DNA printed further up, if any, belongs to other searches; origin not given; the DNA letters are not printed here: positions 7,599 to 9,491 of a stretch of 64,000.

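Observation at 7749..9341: Orphan 530-aa protein with no recognisable catalytic or membrane motifs, immediately downstream of the phase-variable cassette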

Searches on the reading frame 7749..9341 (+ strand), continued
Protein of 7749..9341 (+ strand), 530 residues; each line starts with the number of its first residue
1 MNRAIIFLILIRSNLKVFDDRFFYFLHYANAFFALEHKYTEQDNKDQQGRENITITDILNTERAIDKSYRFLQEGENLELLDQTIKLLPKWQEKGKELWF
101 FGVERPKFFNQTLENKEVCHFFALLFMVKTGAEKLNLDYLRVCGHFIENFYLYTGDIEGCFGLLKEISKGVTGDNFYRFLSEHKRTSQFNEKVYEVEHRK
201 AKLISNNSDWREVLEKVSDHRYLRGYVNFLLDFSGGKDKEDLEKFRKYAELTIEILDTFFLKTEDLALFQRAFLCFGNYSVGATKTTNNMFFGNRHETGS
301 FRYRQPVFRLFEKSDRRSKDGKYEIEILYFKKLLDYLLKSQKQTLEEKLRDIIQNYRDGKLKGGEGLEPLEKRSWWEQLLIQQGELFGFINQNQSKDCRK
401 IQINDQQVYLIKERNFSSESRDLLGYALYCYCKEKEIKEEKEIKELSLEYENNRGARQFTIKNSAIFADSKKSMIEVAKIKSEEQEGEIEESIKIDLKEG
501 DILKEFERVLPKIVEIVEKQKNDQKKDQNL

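Call 34: search_protein_families(library=padloc, proteins=[P0001, L007:4196-5998:+, L003:3221-4951:+, P0032, L001:5363-5998:+], max_evalue=0.01)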
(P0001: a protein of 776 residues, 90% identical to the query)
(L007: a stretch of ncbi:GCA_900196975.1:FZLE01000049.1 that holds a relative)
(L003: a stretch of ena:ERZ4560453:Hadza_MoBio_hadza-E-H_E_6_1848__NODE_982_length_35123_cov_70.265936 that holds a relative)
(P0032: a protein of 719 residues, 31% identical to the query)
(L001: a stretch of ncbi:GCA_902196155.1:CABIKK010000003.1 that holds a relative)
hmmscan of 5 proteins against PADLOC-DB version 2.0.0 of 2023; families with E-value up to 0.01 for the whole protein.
P0001 (776 aa): 5 families
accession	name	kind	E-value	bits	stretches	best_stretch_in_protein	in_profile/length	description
PDLC02789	SspE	-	5.3e-08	29.9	1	76-130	86-140/749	SspE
PDLC02695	Orf5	-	2e-06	24.5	1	24-113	18-114/601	Orf5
PDLC02792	SspE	-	2.4e-06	24.2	1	74-107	87-121/771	SspE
PDLC02790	SspE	-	4.2e-05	19.8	0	76-117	81-118/776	SspE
PDLC04155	HEC-06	-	5.2e-05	19.9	1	22-256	17-257/562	-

L007:4196-5998:+ (600 aa): 21 families
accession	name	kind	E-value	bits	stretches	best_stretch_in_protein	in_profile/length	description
PDLC02695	Orf5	-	1.5e-22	77.8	3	17-139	18-141/601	Orf5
PDLC04157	HEC-06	-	3.3e-21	73.5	2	3-163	7-163/558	-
PDLC04155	HEC-06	-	4.9e-18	62.9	2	18-89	20-88/562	-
PDLC04154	HEC-06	-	4.5e-17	59.9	2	16-91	21-92/569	-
PDLC02687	Orf5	-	5.5e-17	59.7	2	16-89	15-84/543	Orf5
PDLC02792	SspE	-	6.2e-16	55.9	1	16-101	21-121/771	SspE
PDLC02700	Orf5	-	3.1e-15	53.9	2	19-94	12-86/555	Orf5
PDLC02686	Orf5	-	1.1e-13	48.5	2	13-90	15-95/566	Orf5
PDLC02786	SspE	-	3e-13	47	1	15-98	20-112/766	SspE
PDLC02701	Orf5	-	4.4e-13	46.6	1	19-118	20-122/596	Orf5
PDLC02783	SspE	-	1.4e-12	44.7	1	16-147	22-164/793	SspE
PDLC02691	Orf5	-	2.7e-12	44.1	1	13-138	13-133/579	Orf5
PDLC02693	Orf5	-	5.8e-10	36.8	1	19-101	9-93/543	Orf5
PDLC02689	Orf5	-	1.6e-09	34.9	1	16-89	16-84/558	Orf5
PDLC02791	SspE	-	5.2e-09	32.9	1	17-118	20-140/775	SspE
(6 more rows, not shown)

L003:3221-4951:+ (576 aa): 12 families
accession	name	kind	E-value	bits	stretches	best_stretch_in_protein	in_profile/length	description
PDLC04155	HEC-06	-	1.4e-19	68.1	2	16-119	16-120/562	-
PDLC04157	HEC-06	-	2.5e-17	60.7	1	16-124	18-127/558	-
PDLC02695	Orf5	-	2.5e-16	57.2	2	18-120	17-127/601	Orf5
PDLC02700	Orf5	-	3e-14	50.7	1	17-93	8-86/555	Orf5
PDLC04154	HEC-06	-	6.3e-14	49.5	1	18-89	21-91/569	-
PDLC02687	Orf5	-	9.4e-13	45.7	1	18-90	15-86/543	Orf5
PDLC02693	Orf5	-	1.5e-12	45.3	1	18-134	6-109/543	Orf5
PDLC02792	SspE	-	5.1e-12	43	1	20-94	23-114/771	SspE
PDLC02701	Orf5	-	2.4e-11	40.9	2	20-115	19-122/596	Orf5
PDLC02786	SspE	-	7.5e-10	35.8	1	17-96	20-110/766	SspE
PDLC02699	Orf5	-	2.3e-09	34.5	1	21-142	1-117/530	Orf5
PDLC02697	Orf5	-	1.4e-06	25.2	1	21-99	8-94/585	Orf5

P0032 (719 aa): 0 families

L001:5363-5998:+ (211 aa): 5 families
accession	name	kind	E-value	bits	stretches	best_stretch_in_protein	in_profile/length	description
PDLC02695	Orf5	-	4.2e-07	26.7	1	51-153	464-564/601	Orf5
PDLC04157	HEC-06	-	7.7e-05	19.5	1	120-154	485-519/558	-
PDLC00782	Cyclase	-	0.00029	18.1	1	6-85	174-253/417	oligonucleotide-cyclase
PDLC04155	HEC-06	-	0.00067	16.3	1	118-155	486-523/562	-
PDLC02697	Orf5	-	0.0087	12.6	0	123-155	518-550/585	Orf5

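Call 39: find_encoding_contigs(protein=window:7749-9341:+, flank=6000, max_places=4)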
Protein window:7749-9341:+ (530 aa): no gene with exactly this product is on record in the collection.

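Call 49: find_related_loci(query=A3, collection=genome_contigs, flank=5000)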
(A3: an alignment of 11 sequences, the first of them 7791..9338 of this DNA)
Query A3 (516 aa) in genome_contigs; peptide patterns used: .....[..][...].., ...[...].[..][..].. (x = any residue, [..] = any of these).
55 stretches matched a pattern; 26 encode a relative of the query (tblastn E <= 1e-3); 25 distinct loci.
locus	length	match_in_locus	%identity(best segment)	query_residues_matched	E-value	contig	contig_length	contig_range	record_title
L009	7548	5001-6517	53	3-504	1e-143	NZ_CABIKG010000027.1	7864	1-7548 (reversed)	Helicobacter suis strain HSMf 331 isolate Helicobacter suis, whole genome shotgun sequence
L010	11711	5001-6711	42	6-503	5e-89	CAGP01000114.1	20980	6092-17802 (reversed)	Helicobacter bizzozeronii CCUG 35545 WGS project CAGP00000000 data, contig tsc_c59, whole genome shotgun sequence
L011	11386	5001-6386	38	41-513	4e-89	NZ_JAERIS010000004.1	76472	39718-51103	Helicobacter salomonis strain CIP 105607 NODE_4_length_76472_cov_197.390104, whole genome shotgun sequence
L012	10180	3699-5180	44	3-499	9e-100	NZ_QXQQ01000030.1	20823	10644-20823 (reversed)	Helicobacter labacensis strain L9 NODE_30_length_20823_cov_50.076, whole genome shotgun sequence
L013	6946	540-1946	38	1-496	3e-70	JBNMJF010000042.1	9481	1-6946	MAG: Helicobacteraceae bacterium isolate CM_BacNHY2140.77 k141_178016_length_9481_cov_15.0000, whole genome shotgun sequ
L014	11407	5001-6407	37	1-496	8e-69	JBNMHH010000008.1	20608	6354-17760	MAG: Helicobacteraceae bacterium isolate CM_BacNHY47.127 k141_373639_length_20608_cov_13.9860, whole genome shotgun sequ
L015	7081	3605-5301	45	12-515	2e-87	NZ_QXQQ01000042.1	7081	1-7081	Helicobacter labacensis strain L9 NODE_42_length_7081_cov_36.6775, whole genome shotgun sequence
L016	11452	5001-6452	34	2-500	6e-65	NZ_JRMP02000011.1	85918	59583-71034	Helicobacter saguini strain MIT 97-6194 NODE_11_length_85918_cov_57.0868, whole genome shotgun sequence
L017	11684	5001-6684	43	3-506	2e-90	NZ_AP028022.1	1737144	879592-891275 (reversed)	Helicobacter felistomachi strain NHP21-005 chromosome, complete genome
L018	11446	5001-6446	33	5-505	6e-62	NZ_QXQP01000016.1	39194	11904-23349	Helicobacter mehlei strain L15 NODE_16_length_39194_cov_104.074, whole genome shotgun sequence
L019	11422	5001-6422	33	5-496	6e-61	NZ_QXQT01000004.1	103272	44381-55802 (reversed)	Helicobacter vulpis strain L2 NODE_4_length_103272_cov_112.691, whole genome shotgun sequence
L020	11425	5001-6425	33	4-496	2e-59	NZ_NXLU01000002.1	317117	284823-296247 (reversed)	Helicobacter cholecystus strain ATCC 700242 H_cholecystus_ATCC_700242_2_31711750.2871, whole genome shotgun sequence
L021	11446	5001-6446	32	2-503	3e-59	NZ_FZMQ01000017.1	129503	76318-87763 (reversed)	Helicobacter cynogastricus isolate 329937_4, whole genome shotgun sequence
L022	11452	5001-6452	33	4-501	5e-57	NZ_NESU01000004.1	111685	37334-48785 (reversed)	Helicobacter sp. TUL H.caesarodunum_S15_Contig04, whole genome shotgun sequence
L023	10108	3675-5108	34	4-496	1e-55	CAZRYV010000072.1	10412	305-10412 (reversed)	MAG TPA_asm: uncultured Brachyspira sp. isolate SRP313737_co1_123 genome assembly, contig: NODE_9705_length_10412_cov_18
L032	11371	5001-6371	32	4-496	8e-49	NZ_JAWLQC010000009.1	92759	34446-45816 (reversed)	Brachyspira intermedia strain DD32 DD32_N9_l=92759_d=1.29x, whole genome shotgun sequence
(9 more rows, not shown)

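Call 54: search_protein_representatives(alignment_id=A3)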
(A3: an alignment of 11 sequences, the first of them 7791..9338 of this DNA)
Query: 11 sequences, 474 profile positions. Proteins with E-value up to 0.001 (for the whole library): 596; up to 1e-10: 255; up to 1e-30: 31. The best 150 are listed.
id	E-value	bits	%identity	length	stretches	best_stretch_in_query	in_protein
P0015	4.2e-172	589.9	-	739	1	2-473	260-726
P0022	4.2e-168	576.7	-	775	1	2-474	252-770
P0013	1.3e-152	525.6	-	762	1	1-473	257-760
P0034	1.7e-139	482.3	-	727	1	1-471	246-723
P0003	2.1e-138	478.7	-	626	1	1-473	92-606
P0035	1.3e-136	472.8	-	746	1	1-470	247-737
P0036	1.8e-135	469.1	-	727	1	1-472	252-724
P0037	1.2e-132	459.8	-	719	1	1-470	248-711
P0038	2.6e-130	452.0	-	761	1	1-473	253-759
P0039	1.7e-120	419.7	-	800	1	2-472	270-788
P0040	4.6e-118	411.7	-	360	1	134-473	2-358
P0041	4.0e-117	408.6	-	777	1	2-469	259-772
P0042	1.8e-108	380.0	-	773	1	1-470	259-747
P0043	5.8e-100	352.0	-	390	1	1-335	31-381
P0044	1.5e-89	317.6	-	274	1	114-371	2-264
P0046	5.1e-86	306.0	-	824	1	2-469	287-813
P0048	5.3e-82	292.8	-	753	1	3-473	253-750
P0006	9.4e-82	291.9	-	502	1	1-239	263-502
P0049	1.4e-77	278.2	-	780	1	1-471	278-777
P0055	1.1e-42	163.1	-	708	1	2-471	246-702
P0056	2.2e-38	148.9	-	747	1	2-445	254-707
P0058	2.1e-36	142.4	-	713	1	1-466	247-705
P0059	4.7e-33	131.4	-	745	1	4-469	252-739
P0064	1.1e-24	103.8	-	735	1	4-405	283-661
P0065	1.1e-24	103.7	-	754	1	3-443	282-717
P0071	5.3e-23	98.2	-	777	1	5-399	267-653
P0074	3.2e-22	95.6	-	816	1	38-451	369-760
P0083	1.9e-20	89.8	-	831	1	2-430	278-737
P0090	1.1e-19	87.3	-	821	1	3-455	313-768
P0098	1.6e-18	83.4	-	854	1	29-358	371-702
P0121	1.5e-16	76.9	-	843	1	24-406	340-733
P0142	1.1e-15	74.1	-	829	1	86-470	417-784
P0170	3.5e-14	69.1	-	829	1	40-403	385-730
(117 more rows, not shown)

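Call 55: search_protein_families(library=pfam, proteins=[P0001, P0046, P0065, P0074, P0083, P0090, P0098, P0121, P0142, P0170], max_evalue=0.01)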
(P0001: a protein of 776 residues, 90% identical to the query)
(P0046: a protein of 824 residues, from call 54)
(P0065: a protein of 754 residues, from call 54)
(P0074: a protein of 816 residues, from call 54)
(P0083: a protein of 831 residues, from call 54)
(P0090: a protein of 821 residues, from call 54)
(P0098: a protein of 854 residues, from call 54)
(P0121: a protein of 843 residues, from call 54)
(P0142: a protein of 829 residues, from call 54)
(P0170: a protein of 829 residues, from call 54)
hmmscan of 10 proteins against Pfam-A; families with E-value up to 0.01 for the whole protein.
P0001 (776 aa): 1 family
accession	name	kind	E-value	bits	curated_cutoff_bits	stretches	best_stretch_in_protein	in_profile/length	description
PF03235.19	GmrSD_N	-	2.2e-21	77.3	33.2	1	14-233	4-198/199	GmrSD restriction endonuclease, N-terminal domain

P0046 (824 aa): 1 family
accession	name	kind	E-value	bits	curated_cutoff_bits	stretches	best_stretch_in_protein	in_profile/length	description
PF03235.19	GmrSD_N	-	3.1e-23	83.4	33.2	1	19-251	9-198/199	GmrSD restriction endonuclease, N-terminal domain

P0065 (754 aa): 2 families
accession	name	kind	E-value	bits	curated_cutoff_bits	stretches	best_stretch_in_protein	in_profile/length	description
PF03235.19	GmrSD_N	-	1.1e-15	58.7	33.2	1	9-242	5-198/199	GmrSD restriction endonuclease, N-terminal domain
PF03031.24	NIF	-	0.005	17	21.8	0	117-158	33-74/160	NLI interacting factor-like phosphatase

P0074 (816 aa): 1 family
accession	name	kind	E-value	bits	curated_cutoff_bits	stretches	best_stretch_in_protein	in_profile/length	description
PF03235.19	GmrSD_N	-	6.4e-18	66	33.2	1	31-272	3-198/199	GmrSD restriction endonuclease, N-terminal domain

P0083 (831 aa): 2 families
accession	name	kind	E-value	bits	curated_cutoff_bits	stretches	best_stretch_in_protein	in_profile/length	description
PF03235.19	GmrSD_N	-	1.5e-22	81.2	33.2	1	12-230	3-198/199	GmrSD restriction endonuclease, N-terminal domain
PF18534.6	HBD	-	0.0049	17.5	32.9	1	413-467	21-75/84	Helical bundle domain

P0090 (821 aa): 1 family
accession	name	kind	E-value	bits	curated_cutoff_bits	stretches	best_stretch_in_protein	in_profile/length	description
PF03235.19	GmrSD_N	-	2.2e-19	70.8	33.2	1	13-274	4-198/199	GmrSD restriction endonuclease, N-terminal domain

P0098 (854 aa): 1 family
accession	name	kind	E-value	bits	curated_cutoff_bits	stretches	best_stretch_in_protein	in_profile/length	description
PF03235.19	GmrSD_N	-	4.1e-18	66.7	33.2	1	8-272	3-198/199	GmrSD restriction endonuclease, N-terminal domain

P0121 (843 aa): 1 family
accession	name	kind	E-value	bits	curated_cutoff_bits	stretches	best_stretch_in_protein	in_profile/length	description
PF03235.19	GmrSD_N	-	8.2e-18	65.7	33.2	1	11-276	3-198/199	GmrSD restriction endonuclease, N-terminal domain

P0142 (829 aa): 1 family
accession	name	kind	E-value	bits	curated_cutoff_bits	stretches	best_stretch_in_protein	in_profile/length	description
PF03235.19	GmrSD_N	-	1.3e-19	71.6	33.2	1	9-278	3-198/199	GmrSD restriction endonuclease, N-terminal domain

P0170 (829 aa): 1 family
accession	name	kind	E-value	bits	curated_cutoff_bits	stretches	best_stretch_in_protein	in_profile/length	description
PF03235.19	GmrSD_N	-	1.7e-16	61.4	33.2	1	21-281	6-198/199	GmrSD restriction endonuclease, N-terminal domain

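Call 56: list_cluster_members(proteins=[P0046, P0065, P0074, P0083, P0090, P0098, P0121, P0142, P0170, P0055])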
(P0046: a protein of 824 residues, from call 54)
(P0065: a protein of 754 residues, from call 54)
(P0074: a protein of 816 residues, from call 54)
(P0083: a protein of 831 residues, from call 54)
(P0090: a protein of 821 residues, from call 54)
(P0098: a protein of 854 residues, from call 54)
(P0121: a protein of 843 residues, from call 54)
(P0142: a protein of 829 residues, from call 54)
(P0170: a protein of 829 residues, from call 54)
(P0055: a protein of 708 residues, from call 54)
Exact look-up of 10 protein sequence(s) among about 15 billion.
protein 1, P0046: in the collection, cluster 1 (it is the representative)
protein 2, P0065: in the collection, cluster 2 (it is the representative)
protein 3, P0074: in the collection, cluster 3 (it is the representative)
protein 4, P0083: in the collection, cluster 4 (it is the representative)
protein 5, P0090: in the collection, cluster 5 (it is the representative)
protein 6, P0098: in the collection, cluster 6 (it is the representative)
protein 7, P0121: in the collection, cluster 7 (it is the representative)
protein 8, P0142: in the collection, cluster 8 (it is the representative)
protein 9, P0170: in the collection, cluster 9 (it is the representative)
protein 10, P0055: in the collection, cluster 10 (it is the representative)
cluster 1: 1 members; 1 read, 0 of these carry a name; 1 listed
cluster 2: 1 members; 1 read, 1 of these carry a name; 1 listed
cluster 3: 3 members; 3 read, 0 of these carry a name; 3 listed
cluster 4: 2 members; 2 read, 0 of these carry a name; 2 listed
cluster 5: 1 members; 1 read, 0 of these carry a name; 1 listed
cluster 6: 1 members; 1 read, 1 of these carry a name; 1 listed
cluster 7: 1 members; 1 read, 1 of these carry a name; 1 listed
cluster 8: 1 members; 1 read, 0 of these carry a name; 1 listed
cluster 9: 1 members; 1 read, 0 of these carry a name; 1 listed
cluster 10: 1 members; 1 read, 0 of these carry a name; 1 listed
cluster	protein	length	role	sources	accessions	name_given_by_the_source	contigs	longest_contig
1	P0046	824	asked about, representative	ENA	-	-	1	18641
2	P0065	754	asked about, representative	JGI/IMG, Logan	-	hypothetical protein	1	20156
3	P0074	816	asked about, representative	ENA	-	-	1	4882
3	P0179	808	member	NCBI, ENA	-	-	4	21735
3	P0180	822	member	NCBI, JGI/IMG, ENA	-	-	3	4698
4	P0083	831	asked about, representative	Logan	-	-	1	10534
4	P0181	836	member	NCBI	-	-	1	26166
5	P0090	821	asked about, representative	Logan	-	-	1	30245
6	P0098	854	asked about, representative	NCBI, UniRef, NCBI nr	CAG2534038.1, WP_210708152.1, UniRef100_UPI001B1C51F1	Protein of unknown function DUF262 [Maribacter dokdonensis] | GmrSD restriction endonuclease domain-containing protein n=1 Tax=Maribacter dokdonensis ... | DUF262 domain-containing protein [Maribacter dokdonensis]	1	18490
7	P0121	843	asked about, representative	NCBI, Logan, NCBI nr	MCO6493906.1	MAG: DUF262 domain-containing protein [Phaeodactylibacter sp.] | DUF262 domain-containing protein [Phaeodactylibacter sp.]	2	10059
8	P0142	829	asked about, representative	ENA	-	-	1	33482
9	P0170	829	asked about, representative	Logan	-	-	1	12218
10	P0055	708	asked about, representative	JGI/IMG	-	-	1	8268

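Call 58: find_encoding_contigs(protein=P0098, flank=5000, max_places=2)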
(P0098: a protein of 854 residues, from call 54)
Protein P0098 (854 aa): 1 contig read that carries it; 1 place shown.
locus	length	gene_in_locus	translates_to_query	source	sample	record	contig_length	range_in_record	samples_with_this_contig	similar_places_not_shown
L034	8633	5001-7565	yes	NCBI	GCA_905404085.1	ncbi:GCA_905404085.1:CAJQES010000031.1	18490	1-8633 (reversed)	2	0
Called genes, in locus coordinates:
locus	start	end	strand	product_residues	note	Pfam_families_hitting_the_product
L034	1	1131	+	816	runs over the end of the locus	PF12161:HsdM_N, PF02384:N6_Mtase, PF07669:Eco57I (weak)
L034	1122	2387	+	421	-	PF01420:Methylase_S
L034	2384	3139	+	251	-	-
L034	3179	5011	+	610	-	PF03235:GmrSD_N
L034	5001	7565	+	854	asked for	PF03235:GmrSD_N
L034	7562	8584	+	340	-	PF04313:HSDR_N, PF04851:ResIII, PF18766:SWI2_SNF2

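Call 59: find_encoding_contigs(protein=P0142, flank=5000, max_places=2)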
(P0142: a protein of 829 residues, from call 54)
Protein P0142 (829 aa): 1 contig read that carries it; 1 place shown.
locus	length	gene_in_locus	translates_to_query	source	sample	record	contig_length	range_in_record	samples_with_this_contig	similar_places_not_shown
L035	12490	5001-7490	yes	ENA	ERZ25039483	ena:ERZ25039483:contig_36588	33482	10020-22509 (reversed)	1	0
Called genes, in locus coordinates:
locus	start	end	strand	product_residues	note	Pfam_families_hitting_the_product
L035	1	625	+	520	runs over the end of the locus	PF02463:SMC_N (faint), PF13175:AAA_15, PF13304:AAA_21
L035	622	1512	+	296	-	-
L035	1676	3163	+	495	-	PF12161:HsdM_N, PF02384:N6_Mtase, PF01170:UPF0020 (weak), PF07669:Eco57I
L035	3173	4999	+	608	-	PF03235:GmrSD_N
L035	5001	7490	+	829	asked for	PF03235:GmrSD_N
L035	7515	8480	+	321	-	-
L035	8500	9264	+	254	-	-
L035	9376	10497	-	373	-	PF03193:RsgA_GTPase (weak), PF05049:IIGP, PF00005:ABC_tran (weak), PF01926:MMR_HSR1, PF02421:FeoB_N (faint), PF05128:DUF697 (faint)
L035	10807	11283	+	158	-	PF20274:cREC_REC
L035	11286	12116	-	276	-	PF13280:WYL, PF25583:WCX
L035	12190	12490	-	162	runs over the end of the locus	PF05728:UPF0227 (weak)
